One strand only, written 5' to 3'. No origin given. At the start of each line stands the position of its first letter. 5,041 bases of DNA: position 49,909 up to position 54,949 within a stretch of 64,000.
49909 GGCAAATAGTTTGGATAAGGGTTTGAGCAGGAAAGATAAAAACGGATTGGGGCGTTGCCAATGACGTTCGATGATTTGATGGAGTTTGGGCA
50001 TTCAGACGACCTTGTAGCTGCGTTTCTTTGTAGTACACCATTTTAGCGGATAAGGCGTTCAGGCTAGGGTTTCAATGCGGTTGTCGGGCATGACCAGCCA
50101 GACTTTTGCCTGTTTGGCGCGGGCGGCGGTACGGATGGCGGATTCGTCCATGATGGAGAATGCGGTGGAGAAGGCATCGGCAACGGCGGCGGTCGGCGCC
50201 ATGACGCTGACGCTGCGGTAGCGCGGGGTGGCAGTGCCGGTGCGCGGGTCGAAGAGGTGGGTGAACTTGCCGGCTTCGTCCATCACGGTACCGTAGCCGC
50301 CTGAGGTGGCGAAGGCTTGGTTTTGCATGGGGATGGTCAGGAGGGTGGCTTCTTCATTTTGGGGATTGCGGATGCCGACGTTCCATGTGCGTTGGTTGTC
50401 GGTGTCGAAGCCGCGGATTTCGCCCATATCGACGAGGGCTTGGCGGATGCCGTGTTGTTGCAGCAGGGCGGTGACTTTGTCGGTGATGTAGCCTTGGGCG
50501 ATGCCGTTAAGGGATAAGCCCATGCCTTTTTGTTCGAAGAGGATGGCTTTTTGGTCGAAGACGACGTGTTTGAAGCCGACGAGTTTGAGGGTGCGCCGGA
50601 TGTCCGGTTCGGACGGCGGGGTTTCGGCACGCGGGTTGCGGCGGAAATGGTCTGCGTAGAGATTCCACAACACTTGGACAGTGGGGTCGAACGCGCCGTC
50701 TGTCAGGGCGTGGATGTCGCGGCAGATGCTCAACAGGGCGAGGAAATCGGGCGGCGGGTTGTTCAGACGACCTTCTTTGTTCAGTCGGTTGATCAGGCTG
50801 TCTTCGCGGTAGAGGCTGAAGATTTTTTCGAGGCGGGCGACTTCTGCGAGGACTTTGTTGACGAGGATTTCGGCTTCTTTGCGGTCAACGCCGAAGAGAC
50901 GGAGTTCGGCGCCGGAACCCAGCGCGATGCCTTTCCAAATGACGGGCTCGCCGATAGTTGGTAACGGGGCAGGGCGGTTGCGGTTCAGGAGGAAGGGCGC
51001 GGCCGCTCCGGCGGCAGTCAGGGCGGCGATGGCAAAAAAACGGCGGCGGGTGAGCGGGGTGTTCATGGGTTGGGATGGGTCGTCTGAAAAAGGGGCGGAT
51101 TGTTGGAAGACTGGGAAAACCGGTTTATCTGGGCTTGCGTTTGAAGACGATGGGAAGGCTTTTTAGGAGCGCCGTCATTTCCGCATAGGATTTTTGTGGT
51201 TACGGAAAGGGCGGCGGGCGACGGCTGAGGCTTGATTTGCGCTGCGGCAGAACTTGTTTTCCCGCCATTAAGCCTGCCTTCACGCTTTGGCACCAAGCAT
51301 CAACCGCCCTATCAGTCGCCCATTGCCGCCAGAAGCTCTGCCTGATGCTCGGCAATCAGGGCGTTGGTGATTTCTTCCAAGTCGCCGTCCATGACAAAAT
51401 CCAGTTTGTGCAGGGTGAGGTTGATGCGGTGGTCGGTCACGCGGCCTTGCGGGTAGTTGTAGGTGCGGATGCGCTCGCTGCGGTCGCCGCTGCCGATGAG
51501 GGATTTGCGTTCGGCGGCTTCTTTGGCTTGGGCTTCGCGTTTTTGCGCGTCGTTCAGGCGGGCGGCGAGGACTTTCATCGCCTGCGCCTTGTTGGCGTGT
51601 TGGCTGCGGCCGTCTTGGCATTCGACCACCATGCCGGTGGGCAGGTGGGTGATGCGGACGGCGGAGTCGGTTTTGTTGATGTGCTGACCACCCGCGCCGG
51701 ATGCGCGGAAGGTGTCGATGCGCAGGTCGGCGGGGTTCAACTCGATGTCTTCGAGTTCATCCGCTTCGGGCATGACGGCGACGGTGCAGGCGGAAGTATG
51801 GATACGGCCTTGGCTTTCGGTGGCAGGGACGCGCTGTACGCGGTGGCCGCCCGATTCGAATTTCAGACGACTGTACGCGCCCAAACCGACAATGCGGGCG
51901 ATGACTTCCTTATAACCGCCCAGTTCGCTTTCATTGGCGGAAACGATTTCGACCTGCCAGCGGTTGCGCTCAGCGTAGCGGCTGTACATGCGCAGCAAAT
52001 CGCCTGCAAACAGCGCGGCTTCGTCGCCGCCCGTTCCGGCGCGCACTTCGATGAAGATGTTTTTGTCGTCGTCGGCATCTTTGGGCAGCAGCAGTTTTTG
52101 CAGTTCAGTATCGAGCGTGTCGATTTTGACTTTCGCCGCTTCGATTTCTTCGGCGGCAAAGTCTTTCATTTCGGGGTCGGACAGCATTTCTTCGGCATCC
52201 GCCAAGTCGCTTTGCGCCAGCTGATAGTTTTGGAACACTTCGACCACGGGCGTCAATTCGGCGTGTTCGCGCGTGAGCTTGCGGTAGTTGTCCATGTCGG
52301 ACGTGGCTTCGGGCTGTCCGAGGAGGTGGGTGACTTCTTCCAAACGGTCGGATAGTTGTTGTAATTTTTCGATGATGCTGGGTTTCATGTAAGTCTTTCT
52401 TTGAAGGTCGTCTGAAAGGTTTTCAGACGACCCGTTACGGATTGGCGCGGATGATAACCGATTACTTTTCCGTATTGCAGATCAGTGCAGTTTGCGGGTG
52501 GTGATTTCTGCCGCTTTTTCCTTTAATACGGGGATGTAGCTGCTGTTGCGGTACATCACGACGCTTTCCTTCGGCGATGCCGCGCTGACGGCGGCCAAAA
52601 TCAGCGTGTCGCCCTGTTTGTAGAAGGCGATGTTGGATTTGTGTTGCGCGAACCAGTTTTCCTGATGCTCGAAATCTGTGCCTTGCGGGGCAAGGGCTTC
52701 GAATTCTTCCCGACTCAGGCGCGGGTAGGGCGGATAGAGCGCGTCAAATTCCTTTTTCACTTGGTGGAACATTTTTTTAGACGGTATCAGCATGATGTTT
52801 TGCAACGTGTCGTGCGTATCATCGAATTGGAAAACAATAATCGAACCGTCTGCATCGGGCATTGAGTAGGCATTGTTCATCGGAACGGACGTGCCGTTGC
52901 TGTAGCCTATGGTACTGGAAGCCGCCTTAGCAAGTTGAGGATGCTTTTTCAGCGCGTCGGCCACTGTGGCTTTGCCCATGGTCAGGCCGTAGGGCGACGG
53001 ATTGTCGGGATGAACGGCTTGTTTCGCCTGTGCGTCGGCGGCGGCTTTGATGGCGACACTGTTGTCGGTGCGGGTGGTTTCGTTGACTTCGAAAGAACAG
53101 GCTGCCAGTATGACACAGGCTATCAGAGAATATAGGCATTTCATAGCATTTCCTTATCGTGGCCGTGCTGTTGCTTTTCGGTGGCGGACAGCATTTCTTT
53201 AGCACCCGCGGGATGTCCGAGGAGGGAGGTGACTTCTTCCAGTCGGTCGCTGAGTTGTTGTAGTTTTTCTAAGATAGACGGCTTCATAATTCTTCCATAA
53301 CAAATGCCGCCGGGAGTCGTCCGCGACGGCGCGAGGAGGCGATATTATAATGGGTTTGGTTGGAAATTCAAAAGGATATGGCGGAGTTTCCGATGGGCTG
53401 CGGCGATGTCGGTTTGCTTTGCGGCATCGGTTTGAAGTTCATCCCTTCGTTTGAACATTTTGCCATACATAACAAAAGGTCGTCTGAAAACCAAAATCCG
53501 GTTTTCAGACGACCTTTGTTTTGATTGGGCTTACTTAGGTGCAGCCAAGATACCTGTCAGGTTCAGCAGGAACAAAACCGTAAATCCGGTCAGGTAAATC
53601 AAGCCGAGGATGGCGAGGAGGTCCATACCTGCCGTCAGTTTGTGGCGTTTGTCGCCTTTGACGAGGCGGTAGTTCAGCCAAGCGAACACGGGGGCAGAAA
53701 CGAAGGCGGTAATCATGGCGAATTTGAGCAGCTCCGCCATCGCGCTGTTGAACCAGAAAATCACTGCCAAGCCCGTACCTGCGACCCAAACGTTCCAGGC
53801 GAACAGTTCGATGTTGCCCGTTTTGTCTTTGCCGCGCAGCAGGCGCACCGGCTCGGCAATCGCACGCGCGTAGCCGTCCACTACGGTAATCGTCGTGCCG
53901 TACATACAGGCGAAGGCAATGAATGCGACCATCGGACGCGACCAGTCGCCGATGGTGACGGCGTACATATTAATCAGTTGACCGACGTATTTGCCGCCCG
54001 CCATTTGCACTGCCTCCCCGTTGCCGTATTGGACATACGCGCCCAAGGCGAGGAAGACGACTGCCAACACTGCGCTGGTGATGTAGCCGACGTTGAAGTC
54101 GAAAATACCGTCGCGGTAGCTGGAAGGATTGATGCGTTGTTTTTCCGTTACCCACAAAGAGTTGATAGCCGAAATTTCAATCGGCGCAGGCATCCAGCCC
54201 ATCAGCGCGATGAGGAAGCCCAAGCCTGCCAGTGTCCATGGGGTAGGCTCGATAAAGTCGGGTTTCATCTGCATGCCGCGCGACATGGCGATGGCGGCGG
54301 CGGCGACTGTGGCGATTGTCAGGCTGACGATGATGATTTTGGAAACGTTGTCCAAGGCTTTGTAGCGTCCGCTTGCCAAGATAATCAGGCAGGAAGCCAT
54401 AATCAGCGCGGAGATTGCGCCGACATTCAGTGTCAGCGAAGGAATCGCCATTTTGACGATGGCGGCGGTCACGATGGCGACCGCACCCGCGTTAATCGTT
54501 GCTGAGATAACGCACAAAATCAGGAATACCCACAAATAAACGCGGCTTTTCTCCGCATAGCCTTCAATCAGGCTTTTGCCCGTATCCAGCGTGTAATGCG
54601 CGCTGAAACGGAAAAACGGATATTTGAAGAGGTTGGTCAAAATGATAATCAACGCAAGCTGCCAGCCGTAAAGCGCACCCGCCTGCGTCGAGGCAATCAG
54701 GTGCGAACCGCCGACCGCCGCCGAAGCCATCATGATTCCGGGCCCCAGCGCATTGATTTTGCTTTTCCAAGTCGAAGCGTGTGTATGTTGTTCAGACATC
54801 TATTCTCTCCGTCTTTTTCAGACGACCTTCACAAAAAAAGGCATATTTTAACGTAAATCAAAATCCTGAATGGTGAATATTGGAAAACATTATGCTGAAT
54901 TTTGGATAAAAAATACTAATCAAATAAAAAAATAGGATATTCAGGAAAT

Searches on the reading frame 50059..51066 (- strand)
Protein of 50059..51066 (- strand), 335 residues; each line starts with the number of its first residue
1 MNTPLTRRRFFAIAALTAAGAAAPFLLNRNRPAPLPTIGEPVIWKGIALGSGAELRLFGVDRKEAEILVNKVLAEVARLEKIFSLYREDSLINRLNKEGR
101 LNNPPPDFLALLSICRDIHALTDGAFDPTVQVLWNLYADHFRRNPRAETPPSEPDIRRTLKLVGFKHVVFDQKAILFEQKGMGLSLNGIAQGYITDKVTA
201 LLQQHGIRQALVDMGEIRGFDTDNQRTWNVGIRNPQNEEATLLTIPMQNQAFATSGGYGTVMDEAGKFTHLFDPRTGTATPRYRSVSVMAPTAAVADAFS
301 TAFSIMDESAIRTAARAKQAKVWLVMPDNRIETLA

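Call 28: search_protein_families(library=pfam, proteins=[window:50059-51066:-])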
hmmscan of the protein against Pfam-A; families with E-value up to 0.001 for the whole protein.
window:50059-51066:- (335 aa): 1 family
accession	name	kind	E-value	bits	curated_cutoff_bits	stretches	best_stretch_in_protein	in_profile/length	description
PF02424.20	ApbE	-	1.4e-62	212.1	25.6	1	69-318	13-258/266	ApbE family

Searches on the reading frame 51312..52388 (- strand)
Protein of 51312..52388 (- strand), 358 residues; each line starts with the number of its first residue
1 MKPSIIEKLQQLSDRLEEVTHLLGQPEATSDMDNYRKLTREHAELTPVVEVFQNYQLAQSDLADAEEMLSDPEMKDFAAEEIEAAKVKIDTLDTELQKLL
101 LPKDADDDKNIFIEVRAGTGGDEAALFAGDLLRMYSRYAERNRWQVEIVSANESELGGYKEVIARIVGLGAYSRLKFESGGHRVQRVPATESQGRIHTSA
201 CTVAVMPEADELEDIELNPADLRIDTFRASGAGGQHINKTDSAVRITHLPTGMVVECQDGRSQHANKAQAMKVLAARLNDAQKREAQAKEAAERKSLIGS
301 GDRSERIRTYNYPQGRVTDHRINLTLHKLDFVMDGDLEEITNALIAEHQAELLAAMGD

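Call 29: search_protein_families(library=pfam, proteins=[window:51312-52388:-])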
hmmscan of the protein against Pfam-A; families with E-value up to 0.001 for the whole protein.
window:51312-52388:- (358 aa): 2 families
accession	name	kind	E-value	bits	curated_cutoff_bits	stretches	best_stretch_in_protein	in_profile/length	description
PF03462.23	PCRF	-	9.4e-76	254.4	24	1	13-203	2-194/194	PCRF domain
PF00472.26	RF-1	-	3.7e-44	149.8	35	1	213-321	4-116/116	RF-1 domain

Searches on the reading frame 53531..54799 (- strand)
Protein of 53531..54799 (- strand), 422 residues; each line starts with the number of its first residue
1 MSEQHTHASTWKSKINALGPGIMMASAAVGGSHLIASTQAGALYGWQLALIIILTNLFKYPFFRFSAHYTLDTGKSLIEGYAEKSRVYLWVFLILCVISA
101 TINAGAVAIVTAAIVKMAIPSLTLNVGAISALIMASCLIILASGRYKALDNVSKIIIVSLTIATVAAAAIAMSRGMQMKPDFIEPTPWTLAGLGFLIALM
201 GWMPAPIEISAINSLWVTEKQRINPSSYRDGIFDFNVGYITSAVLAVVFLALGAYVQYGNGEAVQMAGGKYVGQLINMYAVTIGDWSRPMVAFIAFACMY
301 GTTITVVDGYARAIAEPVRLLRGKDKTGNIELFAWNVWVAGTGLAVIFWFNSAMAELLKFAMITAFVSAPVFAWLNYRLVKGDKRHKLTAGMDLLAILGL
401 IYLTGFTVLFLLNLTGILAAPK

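Call 29: search_protein_families(library=pfam, proteins=[window:53531-54799:-])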
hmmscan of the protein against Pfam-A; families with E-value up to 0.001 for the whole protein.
window:53531-54799:- (422 aa): 1 family
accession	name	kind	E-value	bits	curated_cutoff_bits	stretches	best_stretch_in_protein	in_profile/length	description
PF01566.24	Nramp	-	9.3e-09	35.2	29.8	1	36-318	3-285/357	Natural resistance-associated macrophage protein-like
